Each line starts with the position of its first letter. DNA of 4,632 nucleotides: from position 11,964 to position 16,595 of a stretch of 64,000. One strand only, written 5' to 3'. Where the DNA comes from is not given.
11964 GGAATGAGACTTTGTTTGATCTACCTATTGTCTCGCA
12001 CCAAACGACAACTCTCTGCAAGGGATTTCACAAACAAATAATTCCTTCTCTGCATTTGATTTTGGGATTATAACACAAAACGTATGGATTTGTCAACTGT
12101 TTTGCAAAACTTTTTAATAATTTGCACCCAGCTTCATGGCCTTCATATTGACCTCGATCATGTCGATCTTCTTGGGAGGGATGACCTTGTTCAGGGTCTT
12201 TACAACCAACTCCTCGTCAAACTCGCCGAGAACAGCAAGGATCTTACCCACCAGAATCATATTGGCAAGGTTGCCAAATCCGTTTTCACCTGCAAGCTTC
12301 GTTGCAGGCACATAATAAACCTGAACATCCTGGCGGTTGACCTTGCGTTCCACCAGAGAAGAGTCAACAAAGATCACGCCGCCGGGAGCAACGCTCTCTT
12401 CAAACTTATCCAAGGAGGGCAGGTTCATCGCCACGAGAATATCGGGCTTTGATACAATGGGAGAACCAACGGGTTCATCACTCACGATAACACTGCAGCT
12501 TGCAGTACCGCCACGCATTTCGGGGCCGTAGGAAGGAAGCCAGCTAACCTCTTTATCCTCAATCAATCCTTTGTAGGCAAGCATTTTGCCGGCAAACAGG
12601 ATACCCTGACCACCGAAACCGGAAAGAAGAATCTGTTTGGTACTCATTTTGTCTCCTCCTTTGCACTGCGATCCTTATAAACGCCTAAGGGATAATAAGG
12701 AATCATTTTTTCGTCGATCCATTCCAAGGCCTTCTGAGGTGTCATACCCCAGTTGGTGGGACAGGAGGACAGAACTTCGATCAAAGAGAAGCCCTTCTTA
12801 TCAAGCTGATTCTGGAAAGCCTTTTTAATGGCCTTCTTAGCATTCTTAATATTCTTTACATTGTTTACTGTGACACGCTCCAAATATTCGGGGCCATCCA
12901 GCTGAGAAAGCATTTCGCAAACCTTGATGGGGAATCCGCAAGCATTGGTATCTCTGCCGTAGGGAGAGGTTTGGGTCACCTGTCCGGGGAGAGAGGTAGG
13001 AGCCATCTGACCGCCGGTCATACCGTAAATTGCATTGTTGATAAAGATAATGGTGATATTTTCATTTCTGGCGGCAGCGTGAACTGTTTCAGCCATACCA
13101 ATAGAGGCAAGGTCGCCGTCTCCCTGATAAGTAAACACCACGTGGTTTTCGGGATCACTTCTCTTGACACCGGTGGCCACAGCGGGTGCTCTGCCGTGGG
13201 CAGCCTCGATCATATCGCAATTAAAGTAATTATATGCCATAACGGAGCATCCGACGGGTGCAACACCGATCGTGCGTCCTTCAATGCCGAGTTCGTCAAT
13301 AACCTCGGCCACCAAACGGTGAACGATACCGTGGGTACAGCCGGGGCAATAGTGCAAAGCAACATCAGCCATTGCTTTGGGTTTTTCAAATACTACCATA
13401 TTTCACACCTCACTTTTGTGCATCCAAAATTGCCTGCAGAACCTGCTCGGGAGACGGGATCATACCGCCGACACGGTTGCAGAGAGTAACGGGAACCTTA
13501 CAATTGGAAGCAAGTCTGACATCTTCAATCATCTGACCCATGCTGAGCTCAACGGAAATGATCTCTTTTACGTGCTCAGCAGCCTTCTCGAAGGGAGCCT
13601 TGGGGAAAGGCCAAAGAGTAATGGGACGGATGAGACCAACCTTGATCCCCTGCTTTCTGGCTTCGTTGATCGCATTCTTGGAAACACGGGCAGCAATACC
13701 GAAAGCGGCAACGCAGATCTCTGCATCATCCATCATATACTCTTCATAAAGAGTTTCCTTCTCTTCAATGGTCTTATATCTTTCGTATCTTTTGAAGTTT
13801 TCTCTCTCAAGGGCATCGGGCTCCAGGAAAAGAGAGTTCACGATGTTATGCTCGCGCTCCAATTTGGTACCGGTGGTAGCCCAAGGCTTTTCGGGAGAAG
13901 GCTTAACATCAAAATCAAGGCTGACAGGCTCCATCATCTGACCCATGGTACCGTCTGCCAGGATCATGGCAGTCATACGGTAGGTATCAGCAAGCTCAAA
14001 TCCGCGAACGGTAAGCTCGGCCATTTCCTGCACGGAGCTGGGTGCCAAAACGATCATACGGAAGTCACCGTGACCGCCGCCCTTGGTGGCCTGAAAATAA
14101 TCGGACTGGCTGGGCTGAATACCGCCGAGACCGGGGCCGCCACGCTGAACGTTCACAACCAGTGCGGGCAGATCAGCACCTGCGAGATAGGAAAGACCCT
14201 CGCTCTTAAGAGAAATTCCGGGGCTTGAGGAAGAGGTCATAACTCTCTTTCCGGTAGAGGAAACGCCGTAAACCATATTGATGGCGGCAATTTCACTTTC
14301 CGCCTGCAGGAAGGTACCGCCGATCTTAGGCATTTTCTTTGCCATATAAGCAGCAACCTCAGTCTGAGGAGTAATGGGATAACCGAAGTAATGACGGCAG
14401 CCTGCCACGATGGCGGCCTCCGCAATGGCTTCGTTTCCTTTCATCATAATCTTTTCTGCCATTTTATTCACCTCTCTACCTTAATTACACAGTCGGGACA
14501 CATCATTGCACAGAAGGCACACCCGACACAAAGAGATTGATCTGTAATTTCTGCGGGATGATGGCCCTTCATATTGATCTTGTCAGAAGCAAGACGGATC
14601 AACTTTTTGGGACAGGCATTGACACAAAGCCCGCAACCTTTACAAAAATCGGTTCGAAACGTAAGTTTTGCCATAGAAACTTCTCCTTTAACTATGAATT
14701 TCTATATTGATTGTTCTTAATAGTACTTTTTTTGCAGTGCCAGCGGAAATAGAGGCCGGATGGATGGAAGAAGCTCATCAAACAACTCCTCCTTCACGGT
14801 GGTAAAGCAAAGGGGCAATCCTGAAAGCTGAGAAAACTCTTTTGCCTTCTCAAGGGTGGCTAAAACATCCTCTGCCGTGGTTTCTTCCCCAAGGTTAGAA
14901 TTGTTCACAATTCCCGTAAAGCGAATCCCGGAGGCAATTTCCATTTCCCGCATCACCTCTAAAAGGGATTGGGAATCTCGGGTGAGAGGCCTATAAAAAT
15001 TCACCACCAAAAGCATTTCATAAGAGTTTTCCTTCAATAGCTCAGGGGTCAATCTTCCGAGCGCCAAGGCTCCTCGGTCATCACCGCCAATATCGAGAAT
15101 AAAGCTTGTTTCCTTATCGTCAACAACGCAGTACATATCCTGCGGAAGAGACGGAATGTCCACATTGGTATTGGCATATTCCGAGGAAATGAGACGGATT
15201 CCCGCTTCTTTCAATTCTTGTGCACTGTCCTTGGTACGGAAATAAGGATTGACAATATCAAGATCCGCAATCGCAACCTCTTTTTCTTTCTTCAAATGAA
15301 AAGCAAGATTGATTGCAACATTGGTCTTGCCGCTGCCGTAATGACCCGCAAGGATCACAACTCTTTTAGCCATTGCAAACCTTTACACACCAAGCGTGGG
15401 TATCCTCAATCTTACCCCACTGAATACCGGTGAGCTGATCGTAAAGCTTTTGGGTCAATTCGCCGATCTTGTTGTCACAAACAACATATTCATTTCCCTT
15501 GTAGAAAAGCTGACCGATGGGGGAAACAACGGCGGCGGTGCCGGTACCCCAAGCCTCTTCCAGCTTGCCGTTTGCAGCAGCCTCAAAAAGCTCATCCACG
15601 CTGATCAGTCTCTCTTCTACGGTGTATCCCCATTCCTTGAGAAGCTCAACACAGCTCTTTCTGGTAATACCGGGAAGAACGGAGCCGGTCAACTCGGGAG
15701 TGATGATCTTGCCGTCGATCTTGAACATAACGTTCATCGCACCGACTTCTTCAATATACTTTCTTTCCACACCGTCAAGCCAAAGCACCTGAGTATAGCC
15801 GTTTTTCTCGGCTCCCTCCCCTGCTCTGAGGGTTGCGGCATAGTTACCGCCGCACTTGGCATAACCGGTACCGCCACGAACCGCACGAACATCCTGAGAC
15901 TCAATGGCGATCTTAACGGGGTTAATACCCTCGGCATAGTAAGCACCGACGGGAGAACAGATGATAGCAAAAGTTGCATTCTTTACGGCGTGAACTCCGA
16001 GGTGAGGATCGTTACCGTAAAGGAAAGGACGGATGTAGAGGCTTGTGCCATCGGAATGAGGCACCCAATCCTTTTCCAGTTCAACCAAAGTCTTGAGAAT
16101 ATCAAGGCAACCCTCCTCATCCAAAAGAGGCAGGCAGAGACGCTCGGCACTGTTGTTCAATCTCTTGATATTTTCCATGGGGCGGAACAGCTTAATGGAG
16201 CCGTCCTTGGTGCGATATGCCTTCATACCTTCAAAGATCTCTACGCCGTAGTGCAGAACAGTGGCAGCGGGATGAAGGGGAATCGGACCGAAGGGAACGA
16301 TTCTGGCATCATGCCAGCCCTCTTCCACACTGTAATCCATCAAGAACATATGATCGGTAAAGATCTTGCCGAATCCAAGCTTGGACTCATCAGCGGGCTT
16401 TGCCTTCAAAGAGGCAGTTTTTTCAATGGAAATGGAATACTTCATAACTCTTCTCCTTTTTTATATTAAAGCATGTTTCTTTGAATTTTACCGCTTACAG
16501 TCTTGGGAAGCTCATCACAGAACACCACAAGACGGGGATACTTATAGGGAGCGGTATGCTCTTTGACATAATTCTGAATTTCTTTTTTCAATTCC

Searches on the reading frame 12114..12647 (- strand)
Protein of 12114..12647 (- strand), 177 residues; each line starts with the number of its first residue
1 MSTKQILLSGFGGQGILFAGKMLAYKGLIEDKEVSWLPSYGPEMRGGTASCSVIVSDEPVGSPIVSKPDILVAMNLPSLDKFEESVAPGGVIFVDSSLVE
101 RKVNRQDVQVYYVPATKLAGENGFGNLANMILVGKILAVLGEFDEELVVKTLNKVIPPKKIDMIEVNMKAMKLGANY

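Call 9: search_protein_families(library=pfam, proteins=[window:12114-12647:-], max_evalue=0.00001)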
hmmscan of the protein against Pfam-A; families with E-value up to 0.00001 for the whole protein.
window:12114-12647:- (177 aa): 1 family
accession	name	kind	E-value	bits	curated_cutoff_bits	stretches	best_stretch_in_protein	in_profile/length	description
PF01558.24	POR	-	9e-40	137.1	27.4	1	12-175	1-172/173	Pyruvate ferredoxin/flavodoxin oxidoreductase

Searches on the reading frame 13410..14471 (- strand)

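Call 9: search_protein_families(library=pfam, proteins=[window:13410-14471:-], max_evalue=0.00001)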
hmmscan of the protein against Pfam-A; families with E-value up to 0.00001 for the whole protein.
window:13410-14471:- (353 aa): 2 families
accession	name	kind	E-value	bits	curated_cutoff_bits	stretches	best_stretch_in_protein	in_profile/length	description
PF01855.24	POR_N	-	5.1e-46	157.7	27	1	18-188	1-170/231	Pyruvate flavodoxin/ferredoxin oxidoreductase, thiamine diP-bdg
PF17147.9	PFOR_II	-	1e-24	87.3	27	1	250-344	1-102/102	Pyruvate:ferredoxin oxidoreductase core domain II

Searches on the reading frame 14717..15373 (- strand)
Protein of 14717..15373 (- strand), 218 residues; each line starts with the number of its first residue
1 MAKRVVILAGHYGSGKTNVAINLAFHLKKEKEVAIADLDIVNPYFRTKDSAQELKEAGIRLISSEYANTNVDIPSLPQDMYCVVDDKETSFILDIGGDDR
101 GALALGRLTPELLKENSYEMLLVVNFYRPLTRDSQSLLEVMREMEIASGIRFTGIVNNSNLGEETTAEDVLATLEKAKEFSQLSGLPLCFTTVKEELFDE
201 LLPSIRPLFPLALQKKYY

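Call 9: search_protein_families(library=pfam, proteins=[window:14717-15373:-], max_evalue=0.00001)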
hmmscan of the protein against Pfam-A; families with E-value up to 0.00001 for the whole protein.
window:14717-15373:- (218 aa): 1 family
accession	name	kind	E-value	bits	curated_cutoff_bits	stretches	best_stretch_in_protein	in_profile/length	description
PF01656.29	CbiA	-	5.7e-07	30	25.4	1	6-165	2-90/125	CobQ/CobB/MinD/ParA nucleotide binding domain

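Call 63: search_protein_families(library=ncbifam, proteins=[window:14717-15373:-], max_evalue=1e-10)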
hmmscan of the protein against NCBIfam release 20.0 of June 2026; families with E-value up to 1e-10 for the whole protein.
window:14717-15373:- (218 aa): 0 families

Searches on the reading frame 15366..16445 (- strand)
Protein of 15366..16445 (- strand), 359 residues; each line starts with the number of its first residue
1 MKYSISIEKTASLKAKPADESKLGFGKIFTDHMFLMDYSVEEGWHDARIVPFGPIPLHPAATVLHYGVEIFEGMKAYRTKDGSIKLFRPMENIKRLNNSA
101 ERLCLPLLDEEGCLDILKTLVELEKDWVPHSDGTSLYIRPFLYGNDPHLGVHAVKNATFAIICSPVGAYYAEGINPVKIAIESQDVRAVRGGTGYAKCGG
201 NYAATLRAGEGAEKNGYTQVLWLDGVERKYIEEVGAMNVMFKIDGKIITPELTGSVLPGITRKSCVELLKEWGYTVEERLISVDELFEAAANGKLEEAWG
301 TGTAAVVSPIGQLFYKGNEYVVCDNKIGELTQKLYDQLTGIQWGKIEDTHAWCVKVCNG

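Call 9: search_protein_families(library=pfam, proteins=[window:15366-16445:-], max_evalue=0.00001)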
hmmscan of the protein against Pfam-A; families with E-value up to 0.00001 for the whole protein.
window:15366-16445:- (359 aa): 1 family
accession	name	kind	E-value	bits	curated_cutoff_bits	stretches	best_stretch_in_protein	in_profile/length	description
PF01063.24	Aminotran_4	-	1.4e-32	113.8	28.5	1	70-312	2-222/223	Amino-transferase class IV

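Call 63: search_protein_families(library=ncbifam, proteins=[window:15366-16445:-], max_evalue=1e-10)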
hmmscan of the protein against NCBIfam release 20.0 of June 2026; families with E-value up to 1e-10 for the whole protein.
window:15366-16445:- (359 aa): 7 families
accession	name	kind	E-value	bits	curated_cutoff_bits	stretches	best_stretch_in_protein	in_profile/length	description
NF009897.0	PRK13357.1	equivalog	4.5e-144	479.6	307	1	10-357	10-358/358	branched-chain amino acid aminotransferase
TIGR01123.1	ilvE_II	equivalog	4.8e-120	400.3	250.05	1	44-356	1-313/313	branched-chain-amino-acid transaminase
NF005146.0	PRK06606.1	equivalog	2.2e-48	164.8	279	1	41-356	7-306/307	branched-chain amino acid transaminase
TIGR01122.1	ilvE_I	equivalog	2.3e-42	145.2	245.55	1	44-355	1-297/298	branched-chain-amino-acid transaminase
NF005726.0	PRK07544.1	equivalog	2.5e-29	102.3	396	1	44-313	14-266/295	branched-chain amino acid aminotransferase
NF006185.0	PRK08320.1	subfamily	1.2e-20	73.9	363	1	65-339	27-280/292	branched-chain amino acid aminotransferase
NF009896.0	PRK13356.1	equivalog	1.7e-16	60.2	262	1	62-311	29-259/287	branched-chain amino acid aminotransferase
